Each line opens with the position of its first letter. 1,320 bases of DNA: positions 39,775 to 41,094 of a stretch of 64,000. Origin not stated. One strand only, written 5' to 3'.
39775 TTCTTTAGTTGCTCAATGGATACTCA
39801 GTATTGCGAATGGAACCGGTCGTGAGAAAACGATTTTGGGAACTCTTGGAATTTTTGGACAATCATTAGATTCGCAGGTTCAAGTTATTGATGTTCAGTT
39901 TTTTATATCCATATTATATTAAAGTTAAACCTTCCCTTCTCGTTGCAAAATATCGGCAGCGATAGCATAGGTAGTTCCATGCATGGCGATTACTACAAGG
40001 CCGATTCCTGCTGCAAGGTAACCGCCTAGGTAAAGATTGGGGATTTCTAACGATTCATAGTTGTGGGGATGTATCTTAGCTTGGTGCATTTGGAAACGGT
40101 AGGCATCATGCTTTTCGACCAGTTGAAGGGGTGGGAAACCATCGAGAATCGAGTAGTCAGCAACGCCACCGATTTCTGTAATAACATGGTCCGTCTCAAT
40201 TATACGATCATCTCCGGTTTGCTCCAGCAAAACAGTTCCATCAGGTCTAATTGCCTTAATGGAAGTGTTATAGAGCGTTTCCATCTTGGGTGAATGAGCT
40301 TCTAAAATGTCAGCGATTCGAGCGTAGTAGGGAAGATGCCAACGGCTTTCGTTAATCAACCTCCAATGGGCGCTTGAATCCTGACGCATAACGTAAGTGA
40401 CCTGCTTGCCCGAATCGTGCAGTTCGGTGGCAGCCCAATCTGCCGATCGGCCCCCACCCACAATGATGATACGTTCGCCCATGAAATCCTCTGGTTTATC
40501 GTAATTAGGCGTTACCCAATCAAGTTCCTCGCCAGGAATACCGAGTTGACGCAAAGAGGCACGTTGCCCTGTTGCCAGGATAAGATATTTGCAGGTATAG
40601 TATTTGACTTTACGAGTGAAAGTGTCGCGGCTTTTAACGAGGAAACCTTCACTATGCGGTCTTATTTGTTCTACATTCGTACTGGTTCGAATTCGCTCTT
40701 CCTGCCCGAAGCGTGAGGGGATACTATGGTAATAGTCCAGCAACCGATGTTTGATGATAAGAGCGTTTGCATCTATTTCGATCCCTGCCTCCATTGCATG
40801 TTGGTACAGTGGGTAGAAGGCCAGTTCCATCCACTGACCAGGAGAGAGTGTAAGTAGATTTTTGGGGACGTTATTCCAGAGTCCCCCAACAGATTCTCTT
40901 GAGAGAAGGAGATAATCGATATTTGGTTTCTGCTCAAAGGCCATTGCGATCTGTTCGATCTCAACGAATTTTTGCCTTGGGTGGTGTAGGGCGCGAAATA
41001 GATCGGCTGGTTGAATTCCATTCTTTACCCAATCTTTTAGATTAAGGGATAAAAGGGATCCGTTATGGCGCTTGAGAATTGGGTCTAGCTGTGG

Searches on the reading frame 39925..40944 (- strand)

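Call 8: search_protein_families(library=pfam, proteins=[window:39925-40944:-], max_evalue=0.001)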
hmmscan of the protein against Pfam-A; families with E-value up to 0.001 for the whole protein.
window:39925-40944:- (339 aa): 3 families
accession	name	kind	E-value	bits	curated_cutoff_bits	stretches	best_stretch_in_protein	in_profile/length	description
PF13738.12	Pyr_redox_3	-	7.5e-25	88.2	30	1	5-308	17-305/305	Pyridine nucleotide-disulphide oxidoreductase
PF07992.20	Pyr_redox_2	-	1.4e-13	51.3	26.1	1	62-267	57-244/291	Pyridine nucleotide-disulphide oxidoreductase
PF13434.12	Lys_Orn_oxgnase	-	0.00069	19.3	21.3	0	83-188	110-222/339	L-lysine 6-monooxygenase/L-ornithine 5-monooxygenase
